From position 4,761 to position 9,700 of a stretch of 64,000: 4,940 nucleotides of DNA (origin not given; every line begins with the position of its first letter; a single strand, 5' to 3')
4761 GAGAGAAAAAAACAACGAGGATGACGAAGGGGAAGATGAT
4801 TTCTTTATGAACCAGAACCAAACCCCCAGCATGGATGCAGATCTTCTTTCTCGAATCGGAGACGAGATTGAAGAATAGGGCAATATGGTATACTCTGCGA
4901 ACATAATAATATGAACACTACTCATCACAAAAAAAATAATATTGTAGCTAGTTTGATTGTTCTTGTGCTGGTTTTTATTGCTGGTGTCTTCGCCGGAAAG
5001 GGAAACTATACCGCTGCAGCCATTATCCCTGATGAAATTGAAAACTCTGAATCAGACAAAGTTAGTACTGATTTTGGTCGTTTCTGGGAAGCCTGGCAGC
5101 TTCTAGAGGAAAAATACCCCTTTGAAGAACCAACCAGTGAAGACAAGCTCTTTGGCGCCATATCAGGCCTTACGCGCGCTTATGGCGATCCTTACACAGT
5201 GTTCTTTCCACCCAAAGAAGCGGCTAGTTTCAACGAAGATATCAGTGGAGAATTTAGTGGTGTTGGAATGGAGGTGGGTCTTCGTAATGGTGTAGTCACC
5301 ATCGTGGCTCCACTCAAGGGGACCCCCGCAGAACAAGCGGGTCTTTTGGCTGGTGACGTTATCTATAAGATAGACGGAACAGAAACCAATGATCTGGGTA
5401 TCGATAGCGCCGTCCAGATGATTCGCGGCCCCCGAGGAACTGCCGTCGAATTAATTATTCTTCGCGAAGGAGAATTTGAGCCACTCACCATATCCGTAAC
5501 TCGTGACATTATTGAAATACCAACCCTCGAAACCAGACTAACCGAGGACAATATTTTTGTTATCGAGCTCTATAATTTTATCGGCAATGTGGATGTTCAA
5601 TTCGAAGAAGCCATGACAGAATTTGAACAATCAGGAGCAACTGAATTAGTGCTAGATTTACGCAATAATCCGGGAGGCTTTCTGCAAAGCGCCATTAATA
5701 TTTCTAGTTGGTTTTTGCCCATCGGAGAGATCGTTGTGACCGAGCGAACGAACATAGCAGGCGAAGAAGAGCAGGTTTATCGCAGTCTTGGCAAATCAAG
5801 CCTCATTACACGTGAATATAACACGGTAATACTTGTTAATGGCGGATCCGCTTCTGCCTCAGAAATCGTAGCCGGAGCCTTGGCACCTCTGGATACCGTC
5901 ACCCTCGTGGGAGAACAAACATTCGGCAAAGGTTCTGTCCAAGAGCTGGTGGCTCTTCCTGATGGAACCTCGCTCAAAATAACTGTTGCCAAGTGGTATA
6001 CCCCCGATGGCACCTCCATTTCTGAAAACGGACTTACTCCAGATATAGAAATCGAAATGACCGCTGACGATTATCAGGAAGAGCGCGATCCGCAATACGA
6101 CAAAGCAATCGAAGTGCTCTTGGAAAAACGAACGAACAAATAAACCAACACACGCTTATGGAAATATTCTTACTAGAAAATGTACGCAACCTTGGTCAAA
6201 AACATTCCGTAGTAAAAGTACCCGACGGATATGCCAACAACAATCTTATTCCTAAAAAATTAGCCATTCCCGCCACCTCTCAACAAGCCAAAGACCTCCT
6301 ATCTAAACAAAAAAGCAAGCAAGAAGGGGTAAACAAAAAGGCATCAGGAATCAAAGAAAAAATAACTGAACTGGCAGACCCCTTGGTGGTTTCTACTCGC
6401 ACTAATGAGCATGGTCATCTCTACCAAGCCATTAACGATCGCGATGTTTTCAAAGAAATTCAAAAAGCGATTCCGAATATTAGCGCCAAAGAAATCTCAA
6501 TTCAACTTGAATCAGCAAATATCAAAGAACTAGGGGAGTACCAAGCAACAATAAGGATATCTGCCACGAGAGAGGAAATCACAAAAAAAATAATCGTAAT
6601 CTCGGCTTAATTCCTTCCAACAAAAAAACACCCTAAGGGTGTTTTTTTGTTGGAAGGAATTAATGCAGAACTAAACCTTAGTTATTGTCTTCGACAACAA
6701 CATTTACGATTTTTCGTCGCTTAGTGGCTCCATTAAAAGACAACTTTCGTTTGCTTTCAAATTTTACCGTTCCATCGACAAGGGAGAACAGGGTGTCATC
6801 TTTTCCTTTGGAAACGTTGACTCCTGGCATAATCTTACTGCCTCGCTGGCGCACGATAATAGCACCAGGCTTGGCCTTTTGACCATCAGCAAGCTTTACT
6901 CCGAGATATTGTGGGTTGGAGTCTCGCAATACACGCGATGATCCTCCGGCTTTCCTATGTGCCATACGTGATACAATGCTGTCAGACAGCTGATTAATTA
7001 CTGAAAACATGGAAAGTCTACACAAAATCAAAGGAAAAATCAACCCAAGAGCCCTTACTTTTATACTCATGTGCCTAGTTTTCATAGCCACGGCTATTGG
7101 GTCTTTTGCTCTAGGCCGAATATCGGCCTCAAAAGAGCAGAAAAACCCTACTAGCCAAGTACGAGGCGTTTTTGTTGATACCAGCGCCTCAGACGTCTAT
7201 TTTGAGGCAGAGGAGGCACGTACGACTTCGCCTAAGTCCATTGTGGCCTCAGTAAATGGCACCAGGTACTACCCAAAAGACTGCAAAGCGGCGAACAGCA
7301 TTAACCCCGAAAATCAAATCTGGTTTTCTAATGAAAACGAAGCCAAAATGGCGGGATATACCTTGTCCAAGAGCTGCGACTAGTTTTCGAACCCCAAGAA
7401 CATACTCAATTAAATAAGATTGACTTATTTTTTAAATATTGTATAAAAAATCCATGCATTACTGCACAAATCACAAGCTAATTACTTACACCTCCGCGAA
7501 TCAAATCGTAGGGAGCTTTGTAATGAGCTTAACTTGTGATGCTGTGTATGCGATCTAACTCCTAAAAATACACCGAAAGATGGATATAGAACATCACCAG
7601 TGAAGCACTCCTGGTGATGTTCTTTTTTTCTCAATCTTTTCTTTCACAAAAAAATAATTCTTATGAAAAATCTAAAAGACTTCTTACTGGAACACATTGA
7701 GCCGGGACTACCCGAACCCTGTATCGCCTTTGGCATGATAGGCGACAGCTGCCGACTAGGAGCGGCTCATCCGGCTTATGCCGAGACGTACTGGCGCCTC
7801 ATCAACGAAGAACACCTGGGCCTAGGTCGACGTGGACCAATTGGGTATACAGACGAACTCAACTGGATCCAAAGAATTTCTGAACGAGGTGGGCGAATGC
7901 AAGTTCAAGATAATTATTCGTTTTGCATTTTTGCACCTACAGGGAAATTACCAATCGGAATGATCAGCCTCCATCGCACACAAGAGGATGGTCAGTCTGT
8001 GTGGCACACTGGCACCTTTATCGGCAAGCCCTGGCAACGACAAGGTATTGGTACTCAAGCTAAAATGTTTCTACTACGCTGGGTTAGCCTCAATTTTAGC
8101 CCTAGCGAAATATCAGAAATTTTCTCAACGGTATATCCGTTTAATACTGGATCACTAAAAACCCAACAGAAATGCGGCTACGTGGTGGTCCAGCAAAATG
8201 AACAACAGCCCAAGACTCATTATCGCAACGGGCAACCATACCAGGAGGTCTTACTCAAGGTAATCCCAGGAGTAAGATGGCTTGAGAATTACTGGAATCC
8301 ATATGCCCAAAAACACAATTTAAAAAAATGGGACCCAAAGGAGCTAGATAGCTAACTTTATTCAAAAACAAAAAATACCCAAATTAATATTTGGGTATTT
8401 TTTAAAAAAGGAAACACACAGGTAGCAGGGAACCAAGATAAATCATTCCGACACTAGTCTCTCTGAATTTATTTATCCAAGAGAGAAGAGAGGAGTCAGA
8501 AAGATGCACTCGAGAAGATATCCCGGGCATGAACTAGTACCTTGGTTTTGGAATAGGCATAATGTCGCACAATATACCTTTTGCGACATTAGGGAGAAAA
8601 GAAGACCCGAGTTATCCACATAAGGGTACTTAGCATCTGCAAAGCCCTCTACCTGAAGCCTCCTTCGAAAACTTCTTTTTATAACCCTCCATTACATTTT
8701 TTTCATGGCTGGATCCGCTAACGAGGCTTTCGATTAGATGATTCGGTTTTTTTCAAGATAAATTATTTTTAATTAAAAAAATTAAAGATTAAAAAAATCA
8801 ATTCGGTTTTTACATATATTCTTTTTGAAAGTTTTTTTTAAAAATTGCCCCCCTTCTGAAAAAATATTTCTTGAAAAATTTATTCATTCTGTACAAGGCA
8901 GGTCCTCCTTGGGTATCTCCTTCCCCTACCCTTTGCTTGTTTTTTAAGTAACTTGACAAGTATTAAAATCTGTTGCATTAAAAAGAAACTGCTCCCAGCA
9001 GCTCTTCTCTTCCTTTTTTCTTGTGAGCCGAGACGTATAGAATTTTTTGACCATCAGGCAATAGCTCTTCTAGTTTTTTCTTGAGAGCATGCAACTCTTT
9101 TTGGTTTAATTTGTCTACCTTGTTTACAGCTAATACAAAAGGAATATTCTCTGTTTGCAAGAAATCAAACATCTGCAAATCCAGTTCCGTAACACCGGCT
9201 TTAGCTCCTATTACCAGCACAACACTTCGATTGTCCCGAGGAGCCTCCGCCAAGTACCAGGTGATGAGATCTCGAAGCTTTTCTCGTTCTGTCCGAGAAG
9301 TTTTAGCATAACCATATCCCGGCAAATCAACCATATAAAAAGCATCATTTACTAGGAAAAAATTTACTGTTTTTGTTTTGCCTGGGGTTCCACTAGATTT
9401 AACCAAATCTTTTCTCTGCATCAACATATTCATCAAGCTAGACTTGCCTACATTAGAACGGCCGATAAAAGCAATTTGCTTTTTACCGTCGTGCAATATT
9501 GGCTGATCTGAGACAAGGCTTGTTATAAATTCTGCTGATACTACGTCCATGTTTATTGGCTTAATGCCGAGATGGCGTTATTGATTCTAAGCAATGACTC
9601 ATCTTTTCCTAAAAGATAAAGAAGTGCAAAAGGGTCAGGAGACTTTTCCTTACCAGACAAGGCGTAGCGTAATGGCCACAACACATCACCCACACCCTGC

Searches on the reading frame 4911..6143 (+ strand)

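Call 85: search_protein_families(library=pfam, proteins=[window:4911-6143:+], max_evalue=0.0001)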
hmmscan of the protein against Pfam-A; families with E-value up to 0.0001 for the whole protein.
window:4911-6143:+ (410 aa): 4 families
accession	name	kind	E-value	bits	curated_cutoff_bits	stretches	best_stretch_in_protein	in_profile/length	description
PF03572.23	Peptidase_S41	-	1.9e-46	158.1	24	1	215-381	2-165/165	Peptidase family S41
PF17820.7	PDZ_6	-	2.5e-13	50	27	1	131-185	2-54/54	PDZ domain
PF13180.12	PDZ_2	-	4.5e-09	36.9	27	1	118-196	3-80/80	PDZ domain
PF00595.29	PDZ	-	1.4e-08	35.4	23.2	1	120-183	16-80/81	PDZ domain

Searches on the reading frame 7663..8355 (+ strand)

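Call 85: search_protein_families(library=pfam, proteins=[window:7663-8355:+], max_evalue=0.0001)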
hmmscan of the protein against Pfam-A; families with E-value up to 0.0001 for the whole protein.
window:7663-8355:+ (230 aa): 2 families
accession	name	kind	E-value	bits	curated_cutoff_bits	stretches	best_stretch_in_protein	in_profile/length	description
PF13302.13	Acetyltransf_3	-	8.2e-10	40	25.4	1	67-173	39-137/138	Acetyltransferase (GNAT) domain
PF00583.31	Acetyltransf_1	-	1.4e-05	25.8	20.7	1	82-173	30-116/116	Acetyltransferase (GNAT) family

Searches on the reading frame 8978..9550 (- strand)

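Call 85: search_protein_families(library=pfam, proteins=[window:8978-9550:-], max_evalue=0.0001)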
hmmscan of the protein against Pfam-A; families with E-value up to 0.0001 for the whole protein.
window:8978-9550:- (190 aa): 5 families
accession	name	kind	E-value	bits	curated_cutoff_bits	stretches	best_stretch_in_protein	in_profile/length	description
PF01926.29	MMR_HSR1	-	2e-19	70.2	21.9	1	25-144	1-113/113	50S ribosome-binding GTPase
PF02421.24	FeoB_N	-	2.4e-15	56.9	27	1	25-186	2-154/156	Ferrous iron transport protein B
PF00009.33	GTP_EFTU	-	5.5e-12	46.1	26.5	1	110-188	96-182/188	Elongation factor Tu GTP binding domain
PF03193.22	RsgA_GTPase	-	9.7e-11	42.2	30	1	24-79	107-168/174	RsgA GTPase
PF00350.29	Dynamin_N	-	9.6e-06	26.2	27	0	26-54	1-29/168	Dynamin family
